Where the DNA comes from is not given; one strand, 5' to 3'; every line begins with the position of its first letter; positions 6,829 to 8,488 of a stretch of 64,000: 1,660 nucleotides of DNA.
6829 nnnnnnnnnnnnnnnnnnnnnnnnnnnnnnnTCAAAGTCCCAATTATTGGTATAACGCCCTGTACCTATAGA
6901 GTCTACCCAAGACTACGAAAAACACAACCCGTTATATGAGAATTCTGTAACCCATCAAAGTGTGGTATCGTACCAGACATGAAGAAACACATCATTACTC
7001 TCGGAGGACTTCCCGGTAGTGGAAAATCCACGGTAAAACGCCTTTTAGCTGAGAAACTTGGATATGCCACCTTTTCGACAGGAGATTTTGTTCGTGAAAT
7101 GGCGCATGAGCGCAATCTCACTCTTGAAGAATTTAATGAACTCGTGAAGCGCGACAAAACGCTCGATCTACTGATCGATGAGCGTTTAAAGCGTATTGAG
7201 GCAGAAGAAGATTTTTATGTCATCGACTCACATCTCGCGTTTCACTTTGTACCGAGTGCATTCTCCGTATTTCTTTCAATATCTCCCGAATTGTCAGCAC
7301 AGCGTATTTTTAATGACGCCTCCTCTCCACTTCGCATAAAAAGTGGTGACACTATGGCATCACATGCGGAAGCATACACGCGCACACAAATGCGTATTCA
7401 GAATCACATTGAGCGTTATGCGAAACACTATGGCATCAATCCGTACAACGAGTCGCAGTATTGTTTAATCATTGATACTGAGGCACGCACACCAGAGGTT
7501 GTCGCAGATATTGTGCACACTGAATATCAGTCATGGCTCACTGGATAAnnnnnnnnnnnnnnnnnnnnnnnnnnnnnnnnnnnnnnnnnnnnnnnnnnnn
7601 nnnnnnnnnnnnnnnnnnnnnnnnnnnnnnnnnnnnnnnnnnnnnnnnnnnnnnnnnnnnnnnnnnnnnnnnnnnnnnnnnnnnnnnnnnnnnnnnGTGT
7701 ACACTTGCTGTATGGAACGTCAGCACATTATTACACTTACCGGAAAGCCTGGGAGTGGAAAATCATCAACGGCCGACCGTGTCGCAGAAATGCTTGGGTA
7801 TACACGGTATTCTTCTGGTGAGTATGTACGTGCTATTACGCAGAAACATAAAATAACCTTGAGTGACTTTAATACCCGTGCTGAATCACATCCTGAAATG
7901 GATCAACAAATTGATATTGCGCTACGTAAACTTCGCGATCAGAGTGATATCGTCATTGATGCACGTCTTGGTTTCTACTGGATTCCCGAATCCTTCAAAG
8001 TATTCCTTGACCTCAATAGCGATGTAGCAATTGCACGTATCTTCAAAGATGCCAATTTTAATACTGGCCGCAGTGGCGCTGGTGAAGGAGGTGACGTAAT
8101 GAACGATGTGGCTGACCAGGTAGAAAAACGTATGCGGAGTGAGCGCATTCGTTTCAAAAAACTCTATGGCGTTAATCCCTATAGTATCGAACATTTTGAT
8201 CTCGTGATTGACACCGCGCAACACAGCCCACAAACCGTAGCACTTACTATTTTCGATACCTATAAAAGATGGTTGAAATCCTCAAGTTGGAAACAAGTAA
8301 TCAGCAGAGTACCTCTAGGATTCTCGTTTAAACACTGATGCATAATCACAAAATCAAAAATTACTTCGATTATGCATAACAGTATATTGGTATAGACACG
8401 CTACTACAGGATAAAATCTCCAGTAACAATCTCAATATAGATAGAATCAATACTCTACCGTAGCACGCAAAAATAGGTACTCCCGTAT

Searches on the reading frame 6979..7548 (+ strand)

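Call 67: search_protein_families(library=pfam, proteins=[window:6979-7548:+], max_evalue=0.01)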
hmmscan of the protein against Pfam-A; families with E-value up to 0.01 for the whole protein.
window:6979-7548:+ (189 aa): 12 families
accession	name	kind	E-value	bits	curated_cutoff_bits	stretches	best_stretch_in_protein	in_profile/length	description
PF13207.12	AAA_17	-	1e-15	58.6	27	1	10-88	2-82/136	AAA domain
PF13238.12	AAA_18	-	6.7e-15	56.1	29.4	1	6-121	1-119/128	AAA domain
PF13189.12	Cytidylate_kin2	-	1.2e-11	45.5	28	1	5-168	1-175/176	Cytidylate kinase-like family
PF02224.24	Cytidylate_kin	-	4.2e-08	33.6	26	1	6-64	1-62/211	Cytidylate kinase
PF00406.28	ADK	-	1.9e-06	28.5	26.8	1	10-74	3-72/151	Adenylate kinase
PF13671.12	AAA_33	-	5.5e-06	27.2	27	1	6-84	2-77/143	AAA domain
PF13521.12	AAA_28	-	0.00017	22.3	27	1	7-85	3-82/164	AAA domain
PF01202.28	SKI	-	0.0016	19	22.1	0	12-40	1-29/159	Shikimate kinase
PF07931.18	CPT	-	0.0036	17.6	22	0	4-75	2-76/172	Chloramphenicol phosphotransferase-like protein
PF13401.12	AAA_22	-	0.004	17.9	27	0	3-34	5-33/130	AAA domain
PF06414.18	Zeta_toxin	-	0.007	16.3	22.3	0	3-33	16-42/199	Zeta toxin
PF13191.12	AAA_16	-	0.0092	16.9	32.6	0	4-68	25-85/167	AAA ATPase domain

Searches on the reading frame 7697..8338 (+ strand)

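Call 67: search_protein_families(library=pfam, proteins=[window:7697-8338:+], max_evalue=0.01)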
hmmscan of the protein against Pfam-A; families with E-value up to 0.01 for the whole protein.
window:7697-8338:+ (213 aa): 13 families
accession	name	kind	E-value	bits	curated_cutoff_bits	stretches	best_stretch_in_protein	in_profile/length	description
PF13189.12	Cytidylate_kin2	-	1.3e-14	55.2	28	1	11-174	1-175/176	Cytidylate kinase-like family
PF13238.12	AAA_18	-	1.5e-11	45.3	29.4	1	12-117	1-110/128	AAA domain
PF13207.12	AAA_17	-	1.1e-10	42.4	27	1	15-98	1-87/136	AAA domain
PF13671.12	AAA_33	-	3e-07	31.3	27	1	12-89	2-77/143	AAA domain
PF02224.24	Cytidylate_kin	-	3.1e-05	24.2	26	1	12-60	1-52/211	Cytidylate kinase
PF13401.12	AAA_22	-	4.1e-05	24.3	27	1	8-78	4-64/130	AAA domain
PF13521.12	AAA_28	-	0.00014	22.5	27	1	12-79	2-68/164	AAA domain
PF00406.28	ADK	-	0.00037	21.1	26.8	0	14-50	1-37/151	Adenylate kinase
PF20720.3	nSTAND3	-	0.0011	19.1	27.2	1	6-31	14-39/155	Novel STAND NTPase 3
PF07931.18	CPT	-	0.0035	17.6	22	0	10-189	2-171/172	Chloramphenicol phosphotransferase-like protein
PF13191.12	AAA_16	-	0.0045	17.9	32.6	1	8-61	23-85/167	AAA ATPase domain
PF03266.21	NTPase_1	-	0.0062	16.8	23.9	0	12-48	2-39/168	NTPase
PF00485.24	PRK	-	0.0081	16.4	22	0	11-44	1-36/196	Phosphoribulokinase / Uridine kinase family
